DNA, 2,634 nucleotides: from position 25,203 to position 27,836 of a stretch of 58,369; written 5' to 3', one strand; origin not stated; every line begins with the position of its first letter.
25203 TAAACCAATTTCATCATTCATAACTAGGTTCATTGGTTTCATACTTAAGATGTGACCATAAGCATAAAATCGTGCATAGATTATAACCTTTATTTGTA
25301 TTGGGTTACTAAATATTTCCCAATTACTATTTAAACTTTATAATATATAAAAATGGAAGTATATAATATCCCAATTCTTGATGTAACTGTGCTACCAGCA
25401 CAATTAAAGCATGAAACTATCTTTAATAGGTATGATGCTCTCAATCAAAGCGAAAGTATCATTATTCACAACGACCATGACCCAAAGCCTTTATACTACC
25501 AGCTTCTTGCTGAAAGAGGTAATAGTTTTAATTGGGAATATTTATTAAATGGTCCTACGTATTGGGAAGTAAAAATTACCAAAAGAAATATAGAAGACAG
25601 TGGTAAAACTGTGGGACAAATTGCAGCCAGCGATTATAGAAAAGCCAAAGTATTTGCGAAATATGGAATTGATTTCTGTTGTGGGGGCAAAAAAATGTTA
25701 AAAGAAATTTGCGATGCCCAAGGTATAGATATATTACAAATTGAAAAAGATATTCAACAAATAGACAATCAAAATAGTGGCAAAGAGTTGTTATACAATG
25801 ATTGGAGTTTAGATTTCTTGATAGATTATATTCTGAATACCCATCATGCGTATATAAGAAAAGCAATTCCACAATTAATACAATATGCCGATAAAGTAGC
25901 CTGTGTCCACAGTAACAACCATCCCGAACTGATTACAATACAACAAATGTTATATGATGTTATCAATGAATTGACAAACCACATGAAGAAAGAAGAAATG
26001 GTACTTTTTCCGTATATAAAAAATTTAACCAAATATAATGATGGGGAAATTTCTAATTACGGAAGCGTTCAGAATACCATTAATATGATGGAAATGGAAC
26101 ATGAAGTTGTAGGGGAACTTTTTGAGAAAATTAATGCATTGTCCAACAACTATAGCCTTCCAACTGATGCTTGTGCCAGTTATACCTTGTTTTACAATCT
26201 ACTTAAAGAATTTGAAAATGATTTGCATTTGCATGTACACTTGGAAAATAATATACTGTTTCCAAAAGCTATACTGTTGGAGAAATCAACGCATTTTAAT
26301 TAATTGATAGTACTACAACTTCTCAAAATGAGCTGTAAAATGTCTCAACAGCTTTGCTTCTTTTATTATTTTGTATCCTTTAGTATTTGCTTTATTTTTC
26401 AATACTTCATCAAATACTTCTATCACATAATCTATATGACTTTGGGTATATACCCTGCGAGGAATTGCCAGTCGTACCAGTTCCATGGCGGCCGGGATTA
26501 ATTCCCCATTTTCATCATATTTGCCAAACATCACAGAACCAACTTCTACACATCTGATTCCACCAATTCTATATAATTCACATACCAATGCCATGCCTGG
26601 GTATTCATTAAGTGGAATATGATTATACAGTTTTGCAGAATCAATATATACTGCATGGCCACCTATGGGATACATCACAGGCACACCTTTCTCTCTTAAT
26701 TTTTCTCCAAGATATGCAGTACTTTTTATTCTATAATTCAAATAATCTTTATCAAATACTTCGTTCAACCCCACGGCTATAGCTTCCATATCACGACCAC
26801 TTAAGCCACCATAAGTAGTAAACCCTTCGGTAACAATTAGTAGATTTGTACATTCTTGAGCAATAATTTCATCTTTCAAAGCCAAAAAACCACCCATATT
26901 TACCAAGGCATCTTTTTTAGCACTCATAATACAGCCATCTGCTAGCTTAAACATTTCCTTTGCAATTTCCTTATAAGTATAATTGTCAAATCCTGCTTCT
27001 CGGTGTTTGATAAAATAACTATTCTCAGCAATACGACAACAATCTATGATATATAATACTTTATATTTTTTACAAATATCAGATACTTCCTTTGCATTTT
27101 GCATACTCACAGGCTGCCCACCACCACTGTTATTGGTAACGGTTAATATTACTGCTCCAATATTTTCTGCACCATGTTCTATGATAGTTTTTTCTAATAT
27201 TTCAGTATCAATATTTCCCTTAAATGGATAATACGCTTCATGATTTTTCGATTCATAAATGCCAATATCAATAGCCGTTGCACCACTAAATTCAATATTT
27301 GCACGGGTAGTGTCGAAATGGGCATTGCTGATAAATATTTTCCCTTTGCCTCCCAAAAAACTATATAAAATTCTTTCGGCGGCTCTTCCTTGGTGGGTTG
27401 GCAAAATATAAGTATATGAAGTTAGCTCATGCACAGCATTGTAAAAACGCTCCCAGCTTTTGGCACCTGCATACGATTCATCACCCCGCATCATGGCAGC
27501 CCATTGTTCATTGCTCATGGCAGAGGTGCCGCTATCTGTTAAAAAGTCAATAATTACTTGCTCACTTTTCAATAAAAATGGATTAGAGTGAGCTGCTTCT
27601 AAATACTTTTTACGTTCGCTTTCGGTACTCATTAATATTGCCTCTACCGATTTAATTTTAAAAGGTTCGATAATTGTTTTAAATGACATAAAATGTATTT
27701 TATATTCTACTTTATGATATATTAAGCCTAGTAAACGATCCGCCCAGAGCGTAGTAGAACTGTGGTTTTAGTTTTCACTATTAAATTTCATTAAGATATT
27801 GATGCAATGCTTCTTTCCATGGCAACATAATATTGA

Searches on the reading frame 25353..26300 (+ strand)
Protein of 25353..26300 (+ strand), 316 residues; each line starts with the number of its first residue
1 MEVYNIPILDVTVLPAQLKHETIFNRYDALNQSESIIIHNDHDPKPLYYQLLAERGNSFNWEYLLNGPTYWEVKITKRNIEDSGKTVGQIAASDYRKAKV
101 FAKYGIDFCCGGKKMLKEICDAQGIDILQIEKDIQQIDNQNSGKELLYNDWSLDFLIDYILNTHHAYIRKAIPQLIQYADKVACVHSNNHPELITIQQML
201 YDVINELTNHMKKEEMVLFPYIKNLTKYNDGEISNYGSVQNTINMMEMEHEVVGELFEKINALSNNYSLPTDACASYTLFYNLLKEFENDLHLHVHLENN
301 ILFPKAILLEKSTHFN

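Call 3: search_protein_families(library=pfam, proteins=[window:25353-26300:+], max_evalue=0.1)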
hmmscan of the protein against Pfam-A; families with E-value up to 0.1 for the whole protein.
window:25353-26300:+ (316 aa): 4 families
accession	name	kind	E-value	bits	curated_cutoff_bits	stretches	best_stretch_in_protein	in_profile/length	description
PF10006.14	DUF2249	-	9.9e-21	73.8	29.5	1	9-77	2-70/70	Uncharacterized conserved protein (DUF2249)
PF04405.19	ScdA_N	-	1.8e-20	72.8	32.5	1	85-137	3-55/56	Domain of Unknown function (DUF542)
PF01814.28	Hemerythrin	-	3.3e-20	73.3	25.3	1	158-306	3-127/127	Hemerythrin HHE cation binding domain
PF07295.17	DUF1451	-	0.084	13.5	26.1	0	165-238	40-113/146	Zinc-ribbon containing domain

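Call 4: search_protein_families(library=ncbifam, proteins=[window:25353-26300:+], max_evalue=0.1)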
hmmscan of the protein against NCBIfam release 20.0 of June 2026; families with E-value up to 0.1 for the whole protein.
window:25353-26300:+ (316 aa): 5 families
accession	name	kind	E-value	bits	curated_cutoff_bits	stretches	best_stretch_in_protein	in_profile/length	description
TIGR03652.1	FeS_repair_RIC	equivalog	5.2e-71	238.9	204.7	1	87-306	1-216/216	iron-sulfur cluster repair di-iron protein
NF008221.0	PRK10992.1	equivalog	2.5e-52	177.5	254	1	85-307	6-217/220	iron-sulfur cluster repair protein YtfE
NF009777.0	PRK13276.1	equivalog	3.3e-40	138.3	259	1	93-305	13-222/224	iron-sulfur cluster repair di-iron protein ScdA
NF041614.1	FeSrepair_DnrN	equivalog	1.9e-26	93.2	300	1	155-306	14-154/157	iron-sulfur cluster repair protein DnrN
NF053874.1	persist_PA2171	equivalog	3.8e-05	23.5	190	1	241-305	2-57/157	PA2171 family ribosome-binding persister protein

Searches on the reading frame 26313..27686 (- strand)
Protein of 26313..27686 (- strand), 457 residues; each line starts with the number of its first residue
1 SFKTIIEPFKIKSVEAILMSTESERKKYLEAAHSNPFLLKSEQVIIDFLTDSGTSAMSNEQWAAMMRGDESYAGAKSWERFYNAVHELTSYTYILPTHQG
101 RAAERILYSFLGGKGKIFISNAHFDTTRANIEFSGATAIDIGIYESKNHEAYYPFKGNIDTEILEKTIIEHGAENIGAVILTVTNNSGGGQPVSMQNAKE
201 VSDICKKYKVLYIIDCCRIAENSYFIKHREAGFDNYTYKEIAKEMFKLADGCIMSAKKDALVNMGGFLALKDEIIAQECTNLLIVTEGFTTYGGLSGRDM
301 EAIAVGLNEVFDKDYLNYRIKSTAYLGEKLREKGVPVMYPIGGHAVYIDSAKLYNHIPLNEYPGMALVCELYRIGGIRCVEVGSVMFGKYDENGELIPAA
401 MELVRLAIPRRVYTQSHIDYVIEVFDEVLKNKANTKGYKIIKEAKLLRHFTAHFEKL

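Call 27: search_protein_families(library=pfam, proteins=[window:26313-27686:-], max_evalue=0.001)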
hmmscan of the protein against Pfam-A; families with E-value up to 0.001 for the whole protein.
window:26313-27686:- (457 aa): 1 family
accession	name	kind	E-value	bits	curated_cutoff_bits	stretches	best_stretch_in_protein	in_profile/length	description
PF01212.27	Beta_elim_lyase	-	2.7e-73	247.2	27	1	47-422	1-286/288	Beta-eliminating lyase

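Call 66: search_protein_families(library=ncbifam, proteins=[window:26313-27686:-], max_evalue=0.001)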
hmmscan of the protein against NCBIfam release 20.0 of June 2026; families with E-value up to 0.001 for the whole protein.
window:26313-27686:- (457 aa): 12 families
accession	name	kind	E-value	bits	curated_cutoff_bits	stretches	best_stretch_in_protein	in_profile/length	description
NF009709.0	PRK13238.1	subfamily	5.8e-201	668.2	285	1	2-456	4-460/463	tryptophanase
NF053783.1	TphnTnaApg1401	equivalog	4.8e-165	550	750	1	7-456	7-456/457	tryptophanase TnaA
TIGR02617.1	tnaA_trp_ase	equivalog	9.7e-158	526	825.8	1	3-455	1-465/467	tryptophanase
TIGR02618.1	tyr_phenol_ly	equivalog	2.1e-150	501.6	720.7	1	7-455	2-450/450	tyrosine phenol-lyase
NF002797.0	PRK02936.1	equivalog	7.2e-07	28.3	496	1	168-216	160-208/385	acetylornithine transaminase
NF005102.0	PRK06541.1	equivalog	2.6e-05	23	574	1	158-216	204-262/460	aspartate aminotransferase family protein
TIGR02539.1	SepCysS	equivalog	0.00017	20.7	365.25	1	79-217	54-184/370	O-phospho-L-seryl-tRNA:Cys-tRNA synthase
TIGR00707.1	argD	subfamily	0.00021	20.2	410.05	0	160-334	159-310/381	acetylornithine/succinylornithine family transaminase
NF005685.0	PRK07483.1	equivalog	0.00044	19.2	485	1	161-215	185-240/444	aspartate aminotransferase family protein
NF052567.1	OmAmTferAptACaul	equivalog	0.00067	18.5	500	0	153-216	183-246/431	omega-aminotransferase AptA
NF005682.0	PRK07480.1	subfamily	0.00067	18.4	510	0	159-215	206-262/459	aminotransferase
NF009068.0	PRK12403.1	equivalog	0.00085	18.2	817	0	162-269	209-321/460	aspartate aminotransferase family protein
